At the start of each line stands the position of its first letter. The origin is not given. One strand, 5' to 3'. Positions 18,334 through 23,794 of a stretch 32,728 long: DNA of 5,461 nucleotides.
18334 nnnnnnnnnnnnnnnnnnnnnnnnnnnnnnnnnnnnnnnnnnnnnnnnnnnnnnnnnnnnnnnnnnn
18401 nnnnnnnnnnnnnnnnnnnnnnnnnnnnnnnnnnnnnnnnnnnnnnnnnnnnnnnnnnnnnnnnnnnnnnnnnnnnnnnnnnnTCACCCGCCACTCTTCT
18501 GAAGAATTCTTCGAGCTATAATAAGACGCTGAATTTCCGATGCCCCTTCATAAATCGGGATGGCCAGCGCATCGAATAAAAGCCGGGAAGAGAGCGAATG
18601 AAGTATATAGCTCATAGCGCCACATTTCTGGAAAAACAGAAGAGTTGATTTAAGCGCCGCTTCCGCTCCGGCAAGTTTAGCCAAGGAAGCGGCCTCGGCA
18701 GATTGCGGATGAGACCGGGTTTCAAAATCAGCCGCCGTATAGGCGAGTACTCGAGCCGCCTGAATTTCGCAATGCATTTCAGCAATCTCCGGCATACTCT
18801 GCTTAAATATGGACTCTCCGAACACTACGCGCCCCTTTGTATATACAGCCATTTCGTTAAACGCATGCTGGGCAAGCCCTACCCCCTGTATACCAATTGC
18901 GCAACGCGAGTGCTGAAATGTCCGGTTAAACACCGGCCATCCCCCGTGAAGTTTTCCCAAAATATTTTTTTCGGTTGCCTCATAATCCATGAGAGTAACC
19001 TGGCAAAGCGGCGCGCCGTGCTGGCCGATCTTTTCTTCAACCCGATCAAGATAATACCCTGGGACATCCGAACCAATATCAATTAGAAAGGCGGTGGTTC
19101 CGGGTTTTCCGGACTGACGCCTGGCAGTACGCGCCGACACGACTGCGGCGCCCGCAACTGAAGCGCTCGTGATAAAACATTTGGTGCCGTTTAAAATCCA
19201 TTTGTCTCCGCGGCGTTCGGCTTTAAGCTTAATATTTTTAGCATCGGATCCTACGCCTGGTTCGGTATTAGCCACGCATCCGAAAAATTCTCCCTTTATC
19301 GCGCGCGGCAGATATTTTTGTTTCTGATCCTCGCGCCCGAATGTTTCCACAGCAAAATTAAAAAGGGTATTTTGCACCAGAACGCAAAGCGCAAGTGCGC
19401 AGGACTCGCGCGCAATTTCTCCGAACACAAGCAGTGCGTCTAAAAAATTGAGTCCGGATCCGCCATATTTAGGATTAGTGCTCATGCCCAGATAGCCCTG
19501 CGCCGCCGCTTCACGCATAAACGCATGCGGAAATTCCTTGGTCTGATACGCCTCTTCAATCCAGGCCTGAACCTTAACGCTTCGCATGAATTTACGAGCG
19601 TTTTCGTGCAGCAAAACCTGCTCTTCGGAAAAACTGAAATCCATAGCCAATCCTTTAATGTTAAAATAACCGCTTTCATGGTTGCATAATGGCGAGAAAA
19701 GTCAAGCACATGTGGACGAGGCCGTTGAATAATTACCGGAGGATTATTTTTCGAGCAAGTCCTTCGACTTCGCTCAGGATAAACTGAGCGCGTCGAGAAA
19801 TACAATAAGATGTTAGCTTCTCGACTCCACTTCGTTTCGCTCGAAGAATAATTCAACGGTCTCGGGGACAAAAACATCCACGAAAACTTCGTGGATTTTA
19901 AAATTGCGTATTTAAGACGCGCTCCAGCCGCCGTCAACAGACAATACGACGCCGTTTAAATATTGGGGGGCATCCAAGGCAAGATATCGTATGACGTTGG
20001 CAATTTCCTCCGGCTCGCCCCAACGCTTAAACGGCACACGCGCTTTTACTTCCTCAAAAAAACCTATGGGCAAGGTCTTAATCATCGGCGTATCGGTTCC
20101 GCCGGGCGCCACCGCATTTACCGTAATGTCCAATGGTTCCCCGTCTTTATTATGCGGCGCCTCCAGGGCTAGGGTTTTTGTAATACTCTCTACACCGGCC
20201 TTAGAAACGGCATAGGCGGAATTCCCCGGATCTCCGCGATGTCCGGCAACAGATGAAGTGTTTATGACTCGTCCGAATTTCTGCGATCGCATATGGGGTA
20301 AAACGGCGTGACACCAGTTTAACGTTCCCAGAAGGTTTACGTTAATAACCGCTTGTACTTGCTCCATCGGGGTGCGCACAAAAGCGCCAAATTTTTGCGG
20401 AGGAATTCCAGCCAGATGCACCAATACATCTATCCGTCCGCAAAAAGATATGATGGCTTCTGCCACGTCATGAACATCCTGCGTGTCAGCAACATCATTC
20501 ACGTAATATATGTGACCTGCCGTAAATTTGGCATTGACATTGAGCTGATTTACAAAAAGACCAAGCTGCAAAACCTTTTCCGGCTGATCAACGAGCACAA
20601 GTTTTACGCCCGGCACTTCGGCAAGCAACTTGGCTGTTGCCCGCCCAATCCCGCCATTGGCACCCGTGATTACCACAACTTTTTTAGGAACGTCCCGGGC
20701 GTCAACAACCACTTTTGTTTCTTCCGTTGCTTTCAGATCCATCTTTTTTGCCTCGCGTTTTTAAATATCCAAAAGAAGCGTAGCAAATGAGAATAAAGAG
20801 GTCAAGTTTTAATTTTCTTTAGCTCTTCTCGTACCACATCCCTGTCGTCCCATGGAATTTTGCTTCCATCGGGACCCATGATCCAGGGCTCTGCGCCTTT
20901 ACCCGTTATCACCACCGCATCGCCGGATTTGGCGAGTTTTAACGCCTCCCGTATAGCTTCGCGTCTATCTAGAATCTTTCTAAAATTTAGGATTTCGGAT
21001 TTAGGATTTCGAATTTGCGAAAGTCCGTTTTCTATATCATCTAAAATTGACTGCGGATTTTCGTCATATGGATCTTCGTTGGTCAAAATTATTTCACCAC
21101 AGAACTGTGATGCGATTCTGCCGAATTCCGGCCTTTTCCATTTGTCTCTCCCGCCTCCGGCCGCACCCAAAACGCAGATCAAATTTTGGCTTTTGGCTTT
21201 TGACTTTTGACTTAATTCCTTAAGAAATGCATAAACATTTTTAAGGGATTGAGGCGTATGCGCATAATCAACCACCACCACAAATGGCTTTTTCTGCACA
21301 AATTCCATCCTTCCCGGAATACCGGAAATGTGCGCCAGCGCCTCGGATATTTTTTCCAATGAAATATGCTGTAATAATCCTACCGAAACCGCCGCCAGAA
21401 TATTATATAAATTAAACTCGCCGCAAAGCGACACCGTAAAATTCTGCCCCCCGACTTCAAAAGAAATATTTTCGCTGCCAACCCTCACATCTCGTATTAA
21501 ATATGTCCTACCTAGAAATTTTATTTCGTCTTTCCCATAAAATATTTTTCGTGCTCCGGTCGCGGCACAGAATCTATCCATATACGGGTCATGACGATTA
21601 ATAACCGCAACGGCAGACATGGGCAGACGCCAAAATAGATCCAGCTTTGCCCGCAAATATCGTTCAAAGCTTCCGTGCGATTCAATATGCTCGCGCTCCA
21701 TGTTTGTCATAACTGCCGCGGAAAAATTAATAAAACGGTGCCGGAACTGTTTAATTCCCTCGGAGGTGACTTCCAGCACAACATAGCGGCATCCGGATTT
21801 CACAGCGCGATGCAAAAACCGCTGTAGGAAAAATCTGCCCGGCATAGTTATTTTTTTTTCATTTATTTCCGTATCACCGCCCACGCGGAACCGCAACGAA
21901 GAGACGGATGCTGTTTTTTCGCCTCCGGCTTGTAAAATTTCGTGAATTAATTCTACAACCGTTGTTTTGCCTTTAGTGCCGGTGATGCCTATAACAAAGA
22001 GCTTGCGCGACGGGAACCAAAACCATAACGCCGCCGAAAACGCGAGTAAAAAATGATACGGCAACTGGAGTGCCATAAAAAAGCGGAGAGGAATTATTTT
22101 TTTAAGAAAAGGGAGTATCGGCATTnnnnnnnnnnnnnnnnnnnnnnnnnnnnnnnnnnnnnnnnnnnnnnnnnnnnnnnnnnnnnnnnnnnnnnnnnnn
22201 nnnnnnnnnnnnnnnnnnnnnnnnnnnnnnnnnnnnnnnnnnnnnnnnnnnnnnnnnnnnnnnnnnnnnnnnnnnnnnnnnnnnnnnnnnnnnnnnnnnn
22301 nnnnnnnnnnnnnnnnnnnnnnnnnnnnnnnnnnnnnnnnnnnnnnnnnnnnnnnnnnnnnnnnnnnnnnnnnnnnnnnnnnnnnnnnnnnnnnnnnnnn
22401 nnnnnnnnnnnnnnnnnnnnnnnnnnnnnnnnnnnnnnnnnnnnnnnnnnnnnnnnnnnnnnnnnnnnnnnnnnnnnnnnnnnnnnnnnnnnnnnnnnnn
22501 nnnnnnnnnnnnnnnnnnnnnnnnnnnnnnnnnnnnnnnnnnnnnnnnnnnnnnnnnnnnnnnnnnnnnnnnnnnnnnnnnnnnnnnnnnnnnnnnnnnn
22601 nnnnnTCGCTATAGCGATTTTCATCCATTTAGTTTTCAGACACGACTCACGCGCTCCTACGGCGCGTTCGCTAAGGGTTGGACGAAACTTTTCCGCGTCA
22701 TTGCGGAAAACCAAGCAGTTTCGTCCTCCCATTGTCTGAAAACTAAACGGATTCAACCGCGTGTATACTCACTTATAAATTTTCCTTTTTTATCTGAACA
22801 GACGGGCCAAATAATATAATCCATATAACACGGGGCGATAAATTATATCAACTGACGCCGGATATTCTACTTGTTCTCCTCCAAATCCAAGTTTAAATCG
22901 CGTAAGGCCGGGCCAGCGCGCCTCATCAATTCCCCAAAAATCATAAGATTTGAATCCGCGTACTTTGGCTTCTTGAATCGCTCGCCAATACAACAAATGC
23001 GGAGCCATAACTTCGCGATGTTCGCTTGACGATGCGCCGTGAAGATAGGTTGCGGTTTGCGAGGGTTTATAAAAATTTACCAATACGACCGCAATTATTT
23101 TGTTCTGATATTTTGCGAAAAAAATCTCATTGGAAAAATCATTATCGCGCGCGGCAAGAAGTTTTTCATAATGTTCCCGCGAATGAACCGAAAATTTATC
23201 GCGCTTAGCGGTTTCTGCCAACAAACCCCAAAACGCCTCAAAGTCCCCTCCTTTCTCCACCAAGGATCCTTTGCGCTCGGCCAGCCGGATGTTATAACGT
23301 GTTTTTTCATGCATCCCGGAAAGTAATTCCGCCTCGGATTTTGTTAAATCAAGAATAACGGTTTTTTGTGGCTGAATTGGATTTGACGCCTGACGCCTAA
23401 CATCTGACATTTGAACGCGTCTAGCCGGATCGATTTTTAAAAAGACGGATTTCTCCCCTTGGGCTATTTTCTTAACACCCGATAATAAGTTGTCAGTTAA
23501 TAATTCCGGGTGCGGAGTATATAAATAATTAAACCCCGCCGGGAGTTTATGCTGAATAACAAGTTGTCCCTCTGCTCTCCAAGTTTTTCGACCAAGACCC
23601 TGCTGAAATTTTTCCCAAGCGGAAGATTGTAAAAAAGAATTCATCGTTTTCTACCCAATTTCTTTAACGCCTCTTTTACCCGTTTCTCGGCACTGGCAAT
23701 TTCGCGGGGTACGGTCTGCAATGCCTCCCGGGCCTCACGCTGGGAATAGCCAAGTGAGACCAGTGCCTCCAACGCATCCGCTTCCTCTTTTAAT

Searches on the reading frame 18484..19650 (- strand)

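Call 52: search_protein_families(library=pfam, proteins=[window:18484-19650:-], max_evalue=0.00001)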
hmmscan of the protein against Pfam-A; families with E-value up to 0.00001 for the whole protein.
window:18484-19650:- (388 aa): 3 families
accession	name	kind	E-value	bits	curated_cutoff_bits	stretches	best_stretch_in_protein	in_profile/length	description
PF00441.29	Acyl-CoA_dh_1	-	4.4e-30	105.2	22.4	1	236-383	2-150/150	Acyl-CoA dehydrogenase, C-terminal domain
PF02771.21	Acyl-CoA_dh_N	-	3.6e-26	92.2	22.9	1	8-121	1-113/113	Acyl-CoA dehydrogenase, N-terminal domain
PF02770.24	Acyl-CoA_dh_M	-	2.1e-20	73.1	33.3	1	125-221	1-95/97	Acyl-CoA dehydrogenase, middle domain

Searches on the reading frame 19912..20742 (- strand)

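Call 52: search_protein_families(library=pfam, proteins=[window:19912-20742:-], max_evalue=0.00001)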
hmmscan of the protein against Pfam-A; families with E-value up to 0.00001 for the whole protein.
window:19912-20742:- (276 aa): 4 families
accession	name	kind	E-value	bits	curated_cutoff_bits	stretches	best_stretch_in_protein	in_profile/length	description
PF13561.12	adh_short_C2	-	6.4e-52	176.9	27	1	27-274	1-236/236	Enoyl-(Acyl carrier protein) reductase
PF00106.31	adh_short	-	9e-46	156.3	26.6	1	21-223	1-189/195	short chain dehydrogenase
PF08659.16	KR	-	1.3e-11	45.2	22.6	1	23-187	3-159/180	KR domain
PF01370.27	Epimerase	-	2.6e-06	27.4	20.9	1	23-191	1-156/240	NAD dependent epimerase/dehydratase family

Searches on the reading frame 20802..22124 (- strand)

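Call 52: search_protein_families(library=pfam, proteins=[window:20802-22124:-], max_evalue=0.00001)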
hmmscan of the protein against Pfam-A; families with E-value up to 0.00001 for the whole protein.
window:20802-22124:- (440 aa): 2 families
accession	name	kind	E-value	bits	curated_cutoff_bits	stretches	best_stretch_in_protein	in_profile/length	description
PF08245.18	Mur_ligase_M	-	9e-40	137.2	24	1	47-248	1-199/200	Mur ligase middle domain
PF02875.26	Mur_ligase_C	-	1.1e-26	94.6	28.4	1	271-410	1-127/127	Mur ligase, glutamate ligase domain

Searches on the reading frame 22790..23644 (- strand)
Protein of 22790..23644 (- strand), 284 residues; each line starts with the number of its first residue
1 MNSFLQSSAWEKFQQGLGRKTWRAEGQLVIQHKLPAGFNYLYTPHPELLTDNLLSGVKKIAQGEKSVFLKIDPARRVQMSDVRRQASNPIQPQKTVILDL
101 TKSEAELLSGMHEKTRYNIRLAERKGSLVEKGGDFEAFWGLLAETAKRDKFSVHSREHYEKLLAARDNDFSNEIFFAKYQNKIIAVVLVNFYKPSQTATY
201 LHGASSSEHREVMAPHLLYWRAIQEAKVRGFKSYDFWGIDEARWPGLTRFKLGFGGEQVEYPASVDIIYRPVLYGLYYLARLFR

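Call 52: search_protein_families(library=pfam, proteins=[window:22790-23644:-], max_evalue=0.00001)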
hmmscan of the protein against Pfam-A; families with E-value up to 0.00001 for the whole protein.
window:22790-23644:- (284 aa): 2 families
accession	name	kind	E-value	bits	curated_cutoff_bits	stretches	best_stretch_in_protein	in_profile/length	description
PF02388.22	FemAB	-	5.1e-30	105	24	2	175-280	298-404/406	FemAB family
PF13480.13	Acetyltransf_6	-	4.1e-13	50.1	22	1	114-241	6-139/143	Acetyltransferase (GNAT) domain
